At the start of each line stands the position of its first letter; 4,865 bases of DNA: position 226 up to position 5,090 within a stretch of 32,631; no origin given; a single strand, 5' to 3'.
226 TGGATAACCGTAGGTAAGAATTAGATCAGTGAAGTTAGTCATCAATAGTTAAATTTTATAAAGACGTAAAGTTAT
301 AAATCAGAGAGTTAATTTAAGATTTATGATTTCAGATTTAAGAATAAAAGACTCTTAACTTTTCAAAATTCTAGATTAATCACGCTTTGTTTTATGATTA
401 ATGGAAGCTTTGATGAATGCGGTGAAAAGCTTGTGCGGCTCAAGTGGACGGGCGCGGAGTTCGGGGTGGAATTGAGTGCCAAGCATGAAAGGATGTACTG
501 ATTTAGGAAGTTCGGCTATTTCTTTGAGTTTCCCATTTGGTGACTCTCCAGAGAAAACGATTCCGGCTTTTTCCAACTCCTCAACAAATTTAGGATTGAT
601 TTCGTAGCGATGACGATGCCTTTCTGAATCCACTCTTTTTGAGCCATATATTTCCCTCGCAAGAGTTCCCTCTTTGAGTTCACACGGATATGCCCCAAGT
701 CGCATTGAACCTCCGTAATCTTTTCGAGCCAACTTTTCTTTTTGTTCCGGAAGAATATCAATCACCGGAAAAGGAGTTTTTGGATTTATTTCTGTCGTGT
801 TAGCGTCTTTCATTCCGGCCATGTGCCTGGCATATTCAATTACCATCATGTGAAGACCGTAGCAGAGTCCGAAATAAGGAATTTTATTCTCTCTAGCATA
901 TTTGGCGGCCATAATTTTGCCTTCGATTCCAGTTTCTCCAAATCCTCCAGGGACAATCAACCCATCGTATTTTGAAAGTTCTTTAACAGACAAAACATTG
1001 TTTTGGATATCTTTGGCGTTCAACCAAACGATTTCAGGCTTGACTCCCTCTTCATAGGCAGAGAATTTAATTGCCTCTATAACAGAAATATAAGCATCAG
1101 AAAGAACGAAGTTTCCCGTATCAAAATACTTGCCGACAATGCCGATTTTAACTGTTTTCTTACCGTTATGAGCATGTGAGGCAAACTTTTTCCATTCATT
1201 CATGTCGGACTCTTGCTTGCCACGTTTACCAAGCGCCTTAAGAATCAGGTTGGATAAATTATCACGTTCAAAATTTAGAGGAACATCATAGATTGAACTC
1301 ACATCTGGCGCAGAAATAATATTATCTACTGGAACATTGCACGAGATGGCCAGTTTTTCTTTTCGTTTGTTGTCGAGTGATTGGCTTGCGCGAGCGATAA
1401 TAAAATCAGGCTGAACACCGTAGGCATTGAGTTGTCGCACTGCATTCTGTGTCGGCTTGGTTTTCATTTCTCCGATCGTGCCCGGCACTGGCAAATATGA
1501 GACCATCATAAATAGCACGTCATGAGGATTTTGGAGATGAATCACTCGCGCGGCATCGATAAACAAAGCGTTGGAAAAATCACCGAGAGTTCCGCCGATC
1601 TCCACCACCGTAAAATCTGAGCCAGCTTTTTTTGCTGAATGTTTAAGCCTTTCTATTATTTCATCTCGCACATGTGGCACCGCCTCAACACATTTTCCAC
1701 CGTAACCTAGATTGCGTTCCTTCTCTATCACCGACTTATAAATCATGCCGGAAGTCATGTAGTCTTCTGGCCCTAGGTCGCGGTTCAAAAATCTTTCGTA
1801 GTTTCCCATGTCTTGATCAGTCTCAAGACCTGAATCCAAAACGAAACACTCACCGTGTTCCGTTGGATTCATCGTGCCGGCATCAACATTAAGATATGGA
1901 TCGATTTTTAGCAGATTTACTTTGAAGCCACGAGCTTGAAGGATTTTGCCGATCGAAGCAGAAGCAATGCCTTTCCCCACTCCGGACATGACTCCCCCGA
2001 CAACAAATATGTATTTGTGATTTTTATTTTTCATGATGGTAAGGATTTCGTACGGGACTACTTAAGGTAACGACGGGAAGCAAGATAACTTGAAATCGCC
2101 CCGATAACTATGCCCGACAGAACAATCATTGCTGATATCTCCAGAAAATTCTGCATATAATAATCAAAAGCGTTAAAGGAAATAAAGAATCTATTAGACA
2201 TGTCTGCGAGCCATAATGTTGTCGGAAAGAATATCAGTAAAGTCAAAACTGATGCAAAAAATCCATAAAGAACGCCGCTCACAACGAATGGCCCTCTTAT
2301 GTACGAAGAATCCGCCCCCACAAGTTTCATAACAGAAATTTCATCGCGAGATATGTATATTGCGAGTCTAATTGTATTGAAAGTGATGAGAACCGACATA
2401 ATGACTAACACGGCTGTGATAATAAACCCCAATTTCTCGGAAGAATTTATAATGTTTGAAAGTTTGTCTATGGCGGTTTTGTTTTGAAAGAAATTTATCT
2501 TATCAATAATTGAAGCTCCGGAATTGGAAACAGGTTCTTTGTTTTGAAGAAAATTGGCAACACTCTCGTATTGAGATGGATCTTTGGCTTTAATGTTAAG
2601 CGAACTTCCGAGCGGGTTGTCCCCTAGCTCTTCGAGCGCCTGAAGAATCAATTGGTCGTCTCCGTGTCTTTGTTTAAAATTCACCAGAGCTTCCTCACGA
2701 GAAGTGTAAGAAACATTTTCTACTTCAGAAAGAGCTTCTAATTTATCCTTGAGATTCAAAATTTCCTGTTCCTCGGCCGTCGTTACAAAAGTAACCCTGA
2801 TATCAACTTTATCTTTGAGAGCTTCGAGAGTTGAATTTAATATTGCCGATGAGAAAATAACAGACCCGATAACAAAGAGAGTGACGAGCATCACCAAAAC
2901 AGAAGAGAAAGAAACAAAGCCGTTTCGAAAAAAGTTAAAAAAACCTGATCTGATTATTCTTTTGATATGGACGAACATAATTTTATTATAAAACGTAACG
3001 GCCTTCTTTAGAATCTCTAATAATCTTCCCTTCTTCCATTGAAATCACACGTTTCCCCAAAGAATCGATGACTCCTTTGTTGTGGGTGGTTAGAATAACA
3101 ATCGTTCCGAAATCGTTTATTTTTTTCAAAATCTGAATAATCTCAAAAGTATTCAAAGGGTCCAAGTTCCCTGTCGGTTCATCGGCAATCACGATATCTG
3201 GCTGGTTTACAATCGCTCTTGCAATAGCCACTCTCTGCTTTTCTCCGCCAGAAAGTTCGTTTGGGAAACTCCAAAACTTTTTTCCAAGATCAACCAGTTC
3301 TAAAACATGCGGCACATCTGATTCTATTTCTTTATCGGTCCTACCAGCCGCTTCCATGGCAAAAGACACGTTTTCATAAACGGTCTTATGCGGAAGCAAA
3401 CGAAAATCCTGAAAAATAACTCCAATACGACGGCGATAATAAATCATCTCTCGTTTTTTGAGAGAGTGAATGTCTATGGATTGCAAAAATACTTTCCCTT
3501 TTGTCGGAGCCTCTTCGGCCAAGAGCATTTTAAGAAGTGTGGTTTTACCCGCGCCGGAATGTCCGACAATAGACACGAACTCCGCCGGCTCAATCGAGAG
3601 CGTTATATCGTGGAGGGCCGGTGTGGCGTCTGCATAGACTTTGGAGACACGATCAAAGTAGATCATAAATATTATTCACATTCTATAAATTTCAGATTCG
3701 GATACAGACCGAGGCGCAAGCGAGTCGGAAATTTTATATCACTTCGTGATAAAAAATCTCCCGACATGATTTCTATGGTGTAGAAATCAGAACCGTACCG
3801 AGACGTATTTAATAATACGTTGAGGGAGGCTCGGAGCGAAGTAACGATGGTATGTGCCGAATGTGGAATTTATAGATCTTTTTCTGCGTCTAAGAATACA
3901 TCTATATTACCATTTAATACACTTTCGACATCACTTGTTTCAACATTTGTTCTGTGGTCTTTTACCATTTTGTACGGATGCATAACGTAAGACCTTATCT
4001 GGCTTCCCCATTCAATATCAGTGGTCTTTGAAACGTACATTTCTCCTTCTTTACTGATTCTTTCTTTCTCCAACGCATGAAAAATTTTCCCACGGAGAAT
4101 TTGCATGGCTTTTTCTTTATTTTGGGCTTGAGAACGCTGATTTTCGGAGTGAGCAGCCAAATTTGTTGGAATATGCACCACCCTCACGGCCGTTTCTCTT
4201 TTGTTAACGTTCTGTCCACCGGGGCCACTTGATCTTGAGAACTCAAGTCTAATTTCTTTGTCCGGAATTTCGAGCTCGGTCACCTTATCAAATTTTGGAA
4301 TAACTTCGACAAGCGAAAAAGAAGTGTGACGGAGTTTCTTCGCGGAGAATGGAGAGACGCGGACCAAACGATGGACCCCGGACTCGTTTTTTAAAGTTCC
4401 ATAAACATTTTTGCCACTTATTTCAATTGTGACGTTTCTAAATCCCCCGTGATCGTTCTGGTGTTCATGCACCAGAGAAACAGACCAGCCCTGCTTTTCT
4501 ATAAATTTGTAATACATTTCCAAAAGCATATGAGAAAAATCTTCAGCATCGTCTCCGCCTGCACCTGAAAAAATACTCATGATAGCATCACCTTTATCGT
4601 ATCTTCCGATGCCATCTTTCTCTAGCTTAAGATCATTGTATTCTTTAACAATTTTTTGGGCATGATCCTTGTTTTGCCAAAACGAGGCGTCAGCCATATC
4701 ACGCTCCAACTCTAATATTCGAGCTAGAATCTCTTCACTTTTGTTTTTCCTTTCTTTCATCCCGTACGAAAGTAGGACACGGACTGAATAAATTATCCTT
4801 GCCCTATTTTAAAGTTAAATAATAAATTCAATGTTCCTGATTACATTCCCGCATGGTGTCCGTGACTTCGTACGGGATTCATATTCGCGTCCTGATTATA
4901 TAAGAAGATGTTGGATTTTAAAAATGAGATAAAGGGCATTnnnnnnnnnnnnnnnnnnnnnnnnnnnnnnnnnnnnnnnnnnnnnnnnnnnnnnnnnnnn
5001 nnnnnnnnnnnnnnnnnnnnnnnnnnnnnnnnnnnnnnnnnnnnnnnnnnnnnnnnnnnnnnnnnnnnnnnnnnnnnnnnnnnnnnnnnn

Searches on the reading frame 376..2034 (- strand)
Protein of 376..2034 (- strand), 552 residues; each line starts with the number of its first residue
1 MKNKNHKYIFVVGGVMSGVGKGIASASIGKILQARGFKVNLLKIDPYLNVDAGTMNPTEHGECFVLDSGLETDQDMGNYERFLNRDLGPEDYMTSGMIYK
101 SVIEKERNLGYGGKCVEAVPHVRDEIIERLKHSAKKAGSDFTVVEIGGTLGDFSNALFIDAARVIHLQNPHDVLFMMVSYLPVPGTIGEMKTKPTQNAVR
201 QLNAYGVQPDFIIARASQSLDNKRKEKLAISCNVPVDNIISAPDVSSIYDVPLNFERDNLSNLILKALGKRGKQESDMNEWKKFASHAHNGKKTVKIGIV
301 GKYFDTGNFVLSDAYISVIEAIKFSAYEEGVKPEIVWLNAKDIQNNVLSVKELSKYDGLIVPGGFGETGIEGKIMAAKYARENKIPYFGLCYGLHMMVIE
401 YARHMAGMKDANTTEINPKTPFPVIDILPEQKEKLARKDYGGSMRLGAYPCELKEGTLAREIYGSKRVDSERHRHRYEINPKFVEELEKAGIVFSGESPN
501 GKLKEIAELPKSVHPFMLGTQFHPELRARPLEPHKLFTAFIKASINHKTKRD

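Call 12: search_protein_families(library=pfam, proteins=[window:376-2034:-])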
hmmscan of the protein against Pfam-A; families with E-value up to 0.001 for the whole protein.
window:376-2034:- (552 aa): 3 families
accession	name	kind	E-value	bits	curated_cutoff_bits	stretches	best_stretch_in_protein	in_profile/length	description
PF06418.20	CTP_synth_N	-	1.1e-99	333.6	26.1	1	7-268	1-263/265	CTP synthase N-terminus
PF00117.34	GATase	-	7.3e-36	124.1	22.8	1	311-542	2-189/190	Glutamine amidotransferase class-I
PF01656.29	CbiA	-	5e-05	23.7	25.4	1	12-58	3-51/125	CobQ/CobB/MinD/ParA nucleotide binding domain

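Call 19: find_encoding_contigs(protein=window:376-2034:-, flank=10000, max_places=10)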
Protein window:376-2034:- (552 aa): 1 contig read that carries it; 1 place shown.
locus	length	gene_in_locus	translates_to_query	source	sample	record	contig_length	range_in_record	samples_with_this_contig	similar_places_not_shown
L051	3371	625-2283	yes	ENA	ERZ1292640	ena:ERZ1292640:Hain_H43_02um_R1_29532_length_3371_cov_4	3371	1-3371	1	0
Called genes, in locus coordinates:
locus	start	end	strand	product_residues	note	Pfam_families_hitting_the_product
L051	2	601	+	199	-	?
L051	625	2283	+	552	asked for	PF06418:CTP_synth_N, PF00117:GATase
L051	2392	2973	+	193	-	PF09335:VTT_dom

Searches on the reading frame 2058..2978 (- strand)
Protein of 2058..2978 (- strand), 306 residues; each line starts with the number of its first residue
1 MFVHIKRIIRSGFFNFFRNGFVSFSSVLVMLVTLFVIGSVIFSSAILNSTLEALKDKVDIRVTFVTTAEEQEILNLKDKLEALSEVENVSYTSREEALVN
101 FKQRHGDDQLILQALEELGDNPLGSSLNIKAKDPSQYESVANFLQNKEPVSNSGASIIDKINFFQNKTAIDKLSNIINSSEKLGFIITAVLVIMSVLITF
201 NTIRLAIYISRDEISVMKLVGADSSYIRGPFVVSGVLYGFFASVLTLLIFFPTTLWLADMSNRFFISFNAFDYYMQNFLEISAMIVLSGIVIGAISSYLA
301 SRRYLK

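Call 12: search_protein_families(library=pfam, proteins=[window:2058-2978:-])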
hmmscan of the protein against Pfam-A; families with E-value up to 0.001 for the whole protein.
window:2058-2978:- (306 aa): 2 families
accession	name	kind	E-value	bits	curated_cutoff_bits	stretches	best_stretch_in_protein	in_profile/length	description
PF18075.7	FtsX_ECD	-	1.1e-17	64.9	23.5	1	58-151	1-94/96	FtsX extracellular domain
PF02687.27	FtsX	-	9.6e-11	42.2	25.5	1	186-303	2-118/120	FtsX-like permease C-terminal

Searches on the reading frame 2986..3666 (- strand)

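Call 12: search_protein_families(library=pfam, proteins=[window:2986-3666:-])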
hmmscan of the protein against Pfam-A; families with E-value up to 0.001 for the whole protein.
window:2986-3666:- (226 aa): 5 families
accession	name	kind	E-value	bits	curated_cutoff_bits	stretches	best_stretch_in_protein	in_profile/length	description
PF00005.33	ABC_tran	-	6.3e-37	127.7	25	1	18-165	1-136/137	ABC transporter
PF13304.12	AAA_21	-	1.1e-07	32.7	27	1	120-201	221-304/304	AAA domain, putative AbiEii toxin, Type IV TA system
PF02463.25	SMC_N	-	7e-06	26.1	40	1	29-203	25-205/220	RecF/RecN/SMC N terminal domain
PF20720.3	nSTAND3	-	2.9e-05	24.2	27.2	1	15-79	4-64/155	Novel STAND NTPase 3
PF13401.12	AAA_22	-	0.00018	22.2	27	1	28-71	5-33/130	AAA domain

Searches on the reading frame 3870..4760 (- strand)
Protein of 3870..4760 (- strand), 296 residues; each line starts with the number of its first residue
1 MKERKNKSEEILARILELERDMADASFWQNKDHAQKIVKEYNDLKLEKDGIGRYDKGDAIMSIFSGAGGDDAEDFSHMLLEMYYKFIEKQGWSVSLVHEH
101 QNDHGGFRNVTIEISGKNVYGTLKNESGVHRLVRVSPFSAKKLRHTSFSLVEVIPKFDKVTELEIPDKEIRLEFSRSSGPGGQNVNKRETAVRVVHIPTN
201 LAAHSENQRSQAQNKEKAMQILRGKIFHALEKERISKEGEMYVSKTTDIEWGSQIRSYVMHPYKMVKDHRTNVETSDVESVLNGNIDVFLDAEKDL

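Call 12: search_protein_families(library=pfam, proteins=[window:3870-4760:-])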
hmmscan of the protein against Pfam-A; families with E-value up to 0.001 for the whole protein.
window:3870-4760:- (296 aa): 2 families
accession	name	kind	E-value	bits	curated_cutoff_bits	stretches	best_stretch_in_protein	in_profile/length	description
PF03462.23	PCRF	-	5.6e-40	137.7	24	1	53-151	96-194/194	PCRF domain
PF00472.26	RF-1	-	4.9e-35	120.4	35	1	162-270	4-116/116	RF-1 domain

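Call 15: search_solved_structures(query=window:3870-4760:-, show_alignments=1)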
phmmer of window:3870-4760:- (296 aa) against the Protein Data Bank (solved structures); distinct sequences matched with E-value up to 0.001: 47.
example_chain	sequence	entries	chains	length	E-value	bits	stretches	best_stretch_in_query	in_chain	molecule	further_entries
9fy1_8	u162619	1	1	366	2e-75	256.9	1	5-292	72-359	Peptide chain release factor 2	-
6szs_z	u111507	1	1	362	1e-74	254.7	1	5-292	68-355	Peptide chain release factor 2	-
6ost_7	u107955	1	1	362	8.3e-63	215.6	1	37-293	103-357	Peptide chain release factor 2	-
1ml5_Z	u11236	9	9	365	8.6e-63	215.5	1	37-293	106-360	Peptide chain release factor 2 | Peptide chain release factor RF2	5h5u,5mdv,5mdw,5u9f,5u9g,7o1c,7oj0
6ot3_A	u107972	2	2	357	8.6e-63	215.5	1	37-293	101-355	Peptide chain release factor 2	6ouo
6ogf_8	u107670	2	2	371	9.9e-63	215.3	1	15-293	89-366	Peptide chain release factor 2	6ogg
6og7_8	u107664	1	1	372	1e-62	215.3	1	15-293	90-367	Peptide chain release factor RF2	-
5dfe_QY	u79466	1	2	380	1.1e-62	215.2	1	15-293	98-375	Peptide chain release factor 2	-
6c4h_v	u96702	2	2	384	1.1e-62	215.1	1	37-293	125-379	Peptide chain release factor RF2 | Peptide chain release factor 2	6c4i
5u4i_v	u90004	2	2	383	1.1e-62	215.1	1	15-293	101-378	Peptide chain release factor 2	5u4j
8p16_6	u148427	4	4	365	1.2e-62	215.1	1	37-293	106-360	Peptide chain release factor RF2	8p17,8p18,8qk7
1gqe_A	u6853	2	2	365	1.6e-62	214.7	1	15-293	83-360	RELEASE FACTOR 2 | peptide chain release factor RF-2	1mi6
5czp_QY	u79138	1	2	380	1.8e-62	214.5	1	37-293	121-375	Peptide chain release factor 2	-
5mgp_z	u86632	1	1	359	5.2e-62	213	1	37-293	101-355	Peptide chain release factor 2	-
4v5j_AY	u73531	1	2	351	3.4e-61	210.3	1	54-286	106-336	PEPTIDE CHAIN RELEASE FACTOR 2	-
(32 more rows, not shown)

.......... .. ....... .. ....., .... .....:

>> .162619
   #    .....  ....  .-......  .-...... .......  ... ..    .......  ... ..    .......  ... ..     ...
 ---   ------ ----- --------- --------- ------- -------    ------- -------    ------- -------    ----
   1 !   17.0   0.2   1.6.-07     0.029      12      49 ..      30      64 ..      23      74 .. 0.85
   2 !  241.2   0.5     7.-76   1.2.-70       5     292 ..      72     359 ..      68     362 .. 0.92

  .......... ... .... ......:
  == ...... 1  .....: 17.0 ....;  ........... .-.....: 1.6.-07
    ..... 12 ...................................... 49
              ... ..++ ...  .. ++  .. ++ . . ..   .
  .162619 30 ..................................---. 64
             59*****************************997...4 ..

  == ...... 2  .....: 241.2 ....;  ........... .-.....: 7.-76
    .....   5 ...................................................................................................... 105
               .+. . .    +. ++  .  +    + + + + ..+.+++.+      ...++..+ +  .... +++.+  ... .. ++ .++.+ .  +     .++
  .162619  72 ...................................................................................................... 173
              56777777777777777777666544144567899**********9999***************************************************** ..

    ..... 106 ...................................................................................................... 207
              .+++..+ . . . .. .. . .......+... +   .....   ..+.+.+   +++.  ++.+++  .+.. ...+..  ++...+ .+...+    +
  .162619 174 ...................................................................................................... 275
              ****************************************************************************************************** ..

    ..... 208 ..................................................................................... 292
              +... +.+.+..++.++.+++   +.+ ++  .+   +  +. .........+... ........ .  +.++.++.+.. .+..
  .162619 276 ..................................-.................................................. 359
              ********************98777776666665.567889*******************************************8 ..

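Call 30: find_encoding_contigs(protein=window:3870-4760:-, flank=3000, max_places=10)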
Protein window:3870-4760:- (296 aa): 8 contigs read that carry it; 6 places shown.
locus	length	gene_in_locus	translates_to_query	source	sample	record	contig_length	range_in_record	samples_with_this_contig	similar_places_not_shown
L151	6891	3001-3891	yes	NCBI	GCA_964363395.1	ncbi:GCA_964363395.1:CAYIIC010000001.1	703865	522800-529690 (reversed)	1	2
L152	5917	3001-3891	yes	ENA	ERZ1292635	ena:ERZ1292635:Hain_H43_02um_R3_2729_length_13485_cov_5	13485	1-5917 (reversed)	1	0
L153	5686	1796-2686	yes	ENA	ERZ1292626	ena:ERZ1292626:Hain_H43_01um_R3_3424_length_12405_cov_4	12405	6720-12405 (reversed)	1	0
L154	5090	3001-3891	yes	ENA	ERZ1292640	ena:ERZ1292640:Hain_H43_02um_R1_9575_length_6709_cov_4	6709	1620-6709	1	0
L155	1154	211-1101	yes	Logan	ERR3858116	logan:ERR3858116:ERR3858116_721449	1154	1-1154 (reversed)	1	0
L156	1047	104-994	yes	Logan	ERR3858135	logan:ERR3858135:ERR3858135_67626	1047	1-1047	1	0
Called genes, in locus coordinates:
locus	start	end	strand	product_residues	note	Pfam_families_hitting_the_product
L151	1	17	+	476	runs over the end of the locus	PF01425:Amidase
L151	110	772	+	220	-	-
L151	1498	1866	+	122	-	-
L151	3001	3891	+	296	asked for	PF03462:PCRF, PF00472:RF-1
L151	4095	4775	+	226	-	PF00005:ABC_tran, PF02463:SMC_N (weak), PF13304:AAA_21 (faint)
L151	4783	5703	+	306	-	PF18075:FtsX_ECD, PF02687:FtsX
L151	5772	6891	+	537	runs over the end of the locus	PF06418:CTP_synth_N, PF00117:GATase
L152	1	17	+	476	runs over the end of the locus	PF01425:Amidase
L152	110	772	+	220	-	-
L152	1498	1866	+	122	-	-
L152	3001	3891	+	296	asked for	PF03462:PCRF, PF00472:RF-1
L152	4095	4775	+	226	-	PF00005:ABC_tran, PF02463:SMC_N (weak), PF13304:AAA_21 (faint)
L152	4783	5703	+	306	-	PF18075:FtsX_ECD, PF02687:FtsX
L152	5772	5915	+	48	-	?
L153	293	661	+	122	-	-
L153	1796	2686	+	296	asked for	PF03462:PCRF, PF00472:RF-1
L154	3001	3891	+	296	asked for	PF03462:PCRF, PF00472:RF-1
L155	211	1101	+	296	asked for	PF03462:PCRF, PF00472:RF-1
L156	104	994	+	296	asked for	PF03462:PCRF, PF00472:RF-1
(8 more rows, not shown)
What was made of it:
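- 4760..4877 (-): Sister copy (A-type, T + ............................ + A, 118 nt) at the start codon of a short RF2 gene (3870-4760). The TGAA duplications are at 4878-4881 and 4756-4759. The site is identical in all Hainich assemblies (call 30).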

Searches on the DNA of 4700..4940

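Call 41: search_rna_families(source=window, start=4700, end=4940, threshold=evalue, max_evalue=10)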
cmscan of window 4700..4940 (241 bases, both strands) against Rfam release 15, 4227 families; matches with E-value up to 10: 2.
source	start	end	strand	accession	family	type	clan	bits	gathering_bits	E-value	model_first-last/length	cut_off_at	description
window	4768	4833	+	RF01730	Termite-leu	Cis-reg;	-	15.8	51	0.58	1-78/78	no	Termite-leu RNA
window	4772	4866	-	RF00704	MIR397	Gene; miRNA;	-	14.2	55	6.1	1-117/117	no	MIR397 microRNA precursor family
